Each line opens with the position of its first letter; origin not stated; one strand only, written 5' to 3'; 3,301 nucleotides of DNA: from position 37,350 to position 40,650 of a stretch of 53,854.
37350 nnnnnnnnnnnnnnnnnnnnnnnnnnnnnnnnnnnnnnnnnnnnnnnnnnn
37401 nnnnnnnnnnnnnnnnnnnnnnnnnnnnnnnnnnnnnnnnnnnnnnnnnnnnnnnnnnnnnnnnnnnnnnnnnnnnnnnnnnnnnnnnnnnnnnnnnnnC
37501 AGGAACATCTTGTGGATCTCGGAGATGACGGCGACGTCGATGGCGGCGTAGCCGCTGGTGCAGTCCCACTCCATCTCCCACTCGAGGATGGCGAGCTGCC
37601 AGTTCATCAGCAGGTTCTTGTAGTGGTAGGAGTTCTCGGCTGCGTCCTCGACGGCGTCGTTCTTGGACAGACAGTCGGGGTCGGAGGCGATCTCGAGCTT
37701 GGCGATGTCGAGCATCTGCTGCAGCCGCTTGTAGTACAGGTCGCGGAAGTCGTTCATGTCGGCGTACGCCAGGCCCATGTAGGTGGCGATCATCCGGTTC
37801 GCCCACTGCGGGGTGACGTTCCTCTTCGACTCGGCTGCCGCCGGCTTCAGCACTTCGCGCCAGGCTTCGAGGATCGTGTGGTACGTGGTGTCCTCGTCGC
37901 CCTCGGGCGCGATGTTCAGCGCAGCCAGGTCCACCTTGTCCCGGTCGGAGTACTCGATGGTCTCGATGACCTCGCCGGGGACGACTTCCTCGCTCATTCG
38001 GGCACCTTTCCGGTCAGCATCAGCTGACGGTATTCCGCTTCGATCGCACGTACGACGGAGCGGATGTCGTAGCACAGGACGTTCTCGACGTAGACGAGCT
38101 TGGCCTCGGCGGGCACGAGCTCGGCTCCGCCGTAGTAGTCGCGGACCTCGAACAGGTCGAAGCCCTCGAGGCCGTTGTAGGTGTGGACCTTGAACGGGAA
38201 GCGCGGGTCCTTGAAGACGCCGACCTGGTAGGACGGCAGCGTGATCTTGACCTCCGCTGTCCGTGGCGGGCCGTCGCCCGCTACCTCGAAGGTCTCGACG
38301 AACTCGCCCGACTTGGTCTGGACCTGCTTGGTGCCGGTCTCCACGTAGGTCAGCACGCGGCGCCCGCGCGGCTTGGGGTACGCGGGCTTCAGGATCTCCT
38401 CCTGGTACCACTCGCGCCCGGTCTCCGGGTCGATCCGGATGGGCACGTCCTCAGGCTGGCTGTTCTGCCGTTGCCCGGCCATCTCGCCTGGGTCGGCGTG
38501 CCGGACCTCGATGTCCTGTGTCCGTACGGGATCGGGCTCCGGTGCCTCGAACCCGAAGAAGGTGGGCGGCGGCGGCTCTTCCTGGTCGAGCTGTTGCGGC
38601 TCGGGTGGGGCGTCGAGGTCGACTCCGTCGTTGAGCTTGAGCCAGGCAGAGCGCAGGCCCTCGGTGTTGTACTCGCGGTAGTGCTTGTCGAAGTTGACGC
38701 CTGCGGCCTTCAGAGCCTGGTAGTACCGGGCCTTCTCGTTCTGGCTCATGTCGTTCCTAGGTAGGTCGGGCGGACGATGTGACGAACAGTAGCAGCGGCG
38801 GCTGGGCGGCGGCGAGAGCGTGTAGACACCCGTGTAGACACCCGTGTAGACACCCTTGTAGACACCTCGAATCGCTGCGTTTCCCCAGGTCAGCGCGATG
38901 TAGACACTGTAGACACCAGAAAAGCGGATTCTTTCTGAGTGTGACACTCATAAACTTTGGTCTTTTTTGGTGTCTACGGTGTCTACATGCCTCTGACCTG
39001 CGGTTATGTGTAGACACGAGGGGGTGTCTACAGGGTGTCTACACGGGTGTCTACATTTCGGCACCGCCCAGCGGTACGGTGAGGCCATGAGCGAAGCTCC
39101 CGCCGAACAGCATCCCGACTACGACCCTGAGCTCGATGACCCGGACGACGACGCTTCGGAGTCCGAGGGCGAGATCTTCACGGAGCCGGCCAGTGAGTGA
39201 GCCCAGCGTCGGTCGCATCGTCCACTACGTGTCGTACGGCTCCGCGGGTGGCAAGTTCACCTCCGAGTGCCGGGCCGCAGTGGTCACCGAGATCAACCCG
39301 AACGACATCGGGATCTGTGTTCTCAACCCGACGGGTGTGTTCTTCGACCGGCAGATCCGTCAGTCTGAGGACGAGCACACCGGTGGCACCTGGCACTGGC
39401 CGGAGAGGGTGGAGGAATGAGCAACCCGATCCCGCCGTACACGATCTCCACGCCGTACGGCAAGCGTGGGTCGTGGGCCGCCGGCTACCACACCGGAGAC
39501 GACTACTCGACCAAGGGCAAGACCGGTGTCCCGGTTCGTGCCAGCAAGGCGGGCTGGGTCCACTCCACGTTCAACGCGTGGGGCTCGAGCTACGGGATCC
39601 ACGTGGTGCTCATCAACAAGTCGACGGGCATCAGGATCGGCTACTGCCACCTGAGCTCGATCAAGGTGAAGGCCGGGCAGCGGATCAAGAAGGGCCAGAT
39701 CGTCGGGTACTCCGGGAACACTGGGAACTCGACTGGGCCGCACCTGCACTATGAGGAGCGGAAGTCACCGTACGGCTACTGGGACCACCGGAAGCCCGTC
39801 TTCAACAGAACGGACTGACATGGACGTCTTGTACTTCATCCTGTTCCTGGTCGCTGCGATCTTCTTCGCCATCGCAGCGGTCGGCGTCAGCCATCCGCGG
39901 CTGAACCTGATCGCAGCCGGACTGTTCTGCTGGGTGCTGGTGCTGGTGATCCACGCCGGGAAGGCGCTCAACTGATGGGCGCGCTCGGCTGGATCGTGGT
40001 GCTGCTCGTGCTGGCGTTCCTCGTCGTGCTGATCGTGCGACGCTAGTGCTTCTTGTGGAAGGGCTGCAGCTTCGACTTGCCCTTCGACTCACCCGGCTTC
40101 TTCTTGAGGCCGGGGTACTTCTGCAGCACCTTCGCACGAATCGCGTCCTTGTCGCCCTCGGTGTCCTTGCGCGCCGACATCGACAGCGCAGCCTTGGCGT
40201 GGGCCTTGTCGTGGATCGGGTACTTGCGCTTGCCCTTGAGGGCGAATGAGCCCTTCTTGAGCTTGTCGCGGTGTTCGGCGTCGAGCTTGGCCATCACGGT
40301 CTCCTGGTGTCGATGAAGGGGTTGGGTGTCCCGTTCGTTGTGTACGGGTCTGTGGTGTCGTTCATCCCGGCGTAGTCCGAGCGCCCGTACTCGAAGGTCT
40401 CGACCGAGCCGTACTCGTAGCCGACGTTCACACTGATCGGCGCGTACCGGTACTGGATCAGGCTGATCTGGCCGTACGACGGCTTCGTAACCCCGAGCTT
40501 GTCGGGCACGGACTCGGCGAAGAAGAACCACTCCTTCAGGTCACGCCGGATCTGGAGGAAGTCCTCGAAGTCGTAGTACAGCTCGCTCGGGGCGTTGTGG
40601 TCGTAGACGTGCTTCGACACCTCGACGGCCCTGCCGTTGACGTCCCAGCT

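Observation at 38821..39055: Twelve copies of a 9-bp quasi-palindromic motif fill the divergent region between the packaging and lysis units, sorted by orientation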

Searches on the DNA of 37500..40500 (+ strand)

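Call 6: search_dna_similar(query=window:37500-40500:+, collection=phages, mode=near)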
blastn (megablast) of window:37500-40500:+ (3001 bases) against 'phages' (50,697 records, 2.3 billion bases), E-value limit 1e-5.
No match.

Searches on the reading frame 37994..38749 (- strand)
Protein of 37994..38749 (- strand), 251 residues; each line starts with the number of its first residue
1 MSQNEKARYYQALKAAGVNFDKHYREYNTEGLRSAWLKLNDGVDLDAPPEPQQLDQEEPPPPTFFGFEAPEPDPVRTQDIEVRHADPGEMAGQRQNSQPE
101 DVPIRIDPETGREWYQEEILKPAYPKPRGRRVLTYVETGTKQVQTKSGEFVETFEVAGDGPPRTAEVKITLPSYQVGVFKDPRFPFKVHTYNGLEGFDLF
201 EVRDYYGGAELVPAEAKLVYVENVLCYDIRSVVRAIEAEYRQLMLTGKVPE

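Call 12: search_protein_families(library=pfam, proteins=[window:37994-38749:-], max_evalue=0.01)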
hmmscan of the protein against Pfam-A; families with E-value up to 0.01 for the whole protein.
window:37994-38749:- (251 aa): 1 family
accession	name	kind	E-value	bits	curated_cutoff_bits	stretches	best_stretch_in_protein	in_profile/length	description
PF21974.1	SPN1_m3Gcap_bd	-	0.0044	17.5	27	0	215-251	79-114/179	Snurportin1, m3G cap-binding domain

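Call 13: search_protein_families(library=phrogs, proteins=[window:37994-38749:-], max_evalue=0.001)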
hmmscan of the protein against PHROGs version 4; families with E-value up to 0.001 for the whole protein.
window:37994-38749:- (251 aa): 0 families

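Call 99: search_protein_families(library=ncbifam, proteins=[window:37994-38749:-], max_evalue=0.01)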
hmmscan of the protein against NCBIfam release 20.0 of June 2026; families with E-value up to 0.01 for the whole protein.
window:37994-38749:- (251 aa): 0 families

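Call 100: search_solved_structures(query=window:37994-38749:-, max_evalue=1)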
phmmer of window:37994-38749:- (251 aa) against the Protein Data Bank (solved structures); distinct sequences matched with E-value up to 1: 0.

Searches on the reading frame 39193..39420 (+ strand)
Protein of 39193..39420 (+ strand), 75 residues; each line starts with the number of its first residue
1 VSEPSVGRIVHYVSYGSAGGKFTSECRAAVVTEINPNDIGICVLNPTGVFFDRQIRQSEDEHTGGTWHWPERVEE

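Call 12: search_protein_families(library=pfam, proteins=[window:39193-39420:+], max_evalue=0.01)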
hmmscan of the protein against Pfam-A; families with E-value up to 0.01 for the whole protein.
window:39193-39420:+ (75 aa): 0 families

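Call 13: search_protein_families(library=phrogs, proteins=[window:39193-39420:+], max_evalue=0.001)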
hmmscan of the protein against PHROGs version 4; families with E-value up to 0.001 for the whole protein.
window:39193-39420:+ (75 aa): 1 family
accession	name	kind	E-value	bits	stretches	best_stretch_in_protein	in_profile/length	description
phrog_2293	-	unknown function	2.1e-22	81.3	1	3-73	5-77/244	-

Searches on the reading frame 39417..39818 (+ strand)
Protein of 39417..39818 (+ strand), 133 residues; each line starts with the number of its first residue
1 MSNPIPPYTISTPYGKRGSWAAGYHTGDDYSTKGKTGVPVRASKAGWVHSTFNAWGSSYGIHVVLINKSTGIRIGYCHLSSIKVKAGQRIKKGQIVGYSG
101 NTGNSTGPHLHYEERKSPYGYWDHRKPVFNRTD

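Call 12: search_protein_families(library=pfam, proteins=[window:39417-39818:+], max_evalue=0.01)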
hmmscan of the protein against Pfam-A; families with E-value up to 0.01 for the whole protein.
window:39417-39818:+ (133 aa): 1 family
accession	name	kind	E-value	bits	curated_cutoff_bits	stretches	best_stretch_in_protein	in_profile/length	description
PF01551.29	Peptidase_M23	-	1.1e-23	83.7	28.7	1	24-116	2-89/96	Peptidase family M23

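Call 13: search_protein_families(library=phrogs, proteins=[window:39417-39818:+], max_evalue=0.001)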
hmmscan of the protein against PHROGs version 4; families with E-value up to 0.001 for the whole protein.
window:39417-39818:+ (133 aa): 27 families (the best 25 are shown)
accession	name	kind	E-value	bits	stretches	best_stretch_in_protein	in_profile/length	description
phrog_7767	-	other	9e-25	88.5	1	8-116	4-108/194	metallo-endopeptidase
phrog_10030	-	tail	6e-22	77.8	1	22-116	1911-2007/2105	tail length tape measure protein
phrog_6700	-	lysis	2.8e-18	65.3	1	23-116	2624-2713/2898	endolysin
phrog_16615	-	other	1.8e-17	64.4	1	23-116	417-506/529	peptidase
phrog_14988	-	other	2.5e-17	64.5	1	9-115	15-127/272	peptidase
phrog_1067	-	head and packaging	3.4e-15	56.6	1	22-119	759-849/991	minor head protein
phrog_3578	-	lysis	4.4e-15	57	1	3-116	209-338/405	endolysin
phrog_8537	-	unknown function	5.8e-14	53.2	1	24-117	11-103/384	-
phrog_3084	-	lysis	7.3e-14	52.6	1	8-127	10-130/468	endolysin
phrog_4070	-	tail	1.8e-13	50.5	1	15-118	615-713/989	tail length tape measure protein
phrog_28672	-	other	4.6e-12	46.2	1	23-115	286-374/397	metallo-endopeptidase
phrog_880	-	lysis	5.6e-12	46.8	1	8-119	15-124/435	endolysin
phrog_11037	-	unknown function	2e-10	41.4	1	9-113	175-282/365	-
phrog_28089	-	lysis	1.2e-09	37.5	1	8-121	576-685/1141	endolysin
phrog_21656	-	other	7.8e-09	35.1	1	15-115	627-730/1022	peptidase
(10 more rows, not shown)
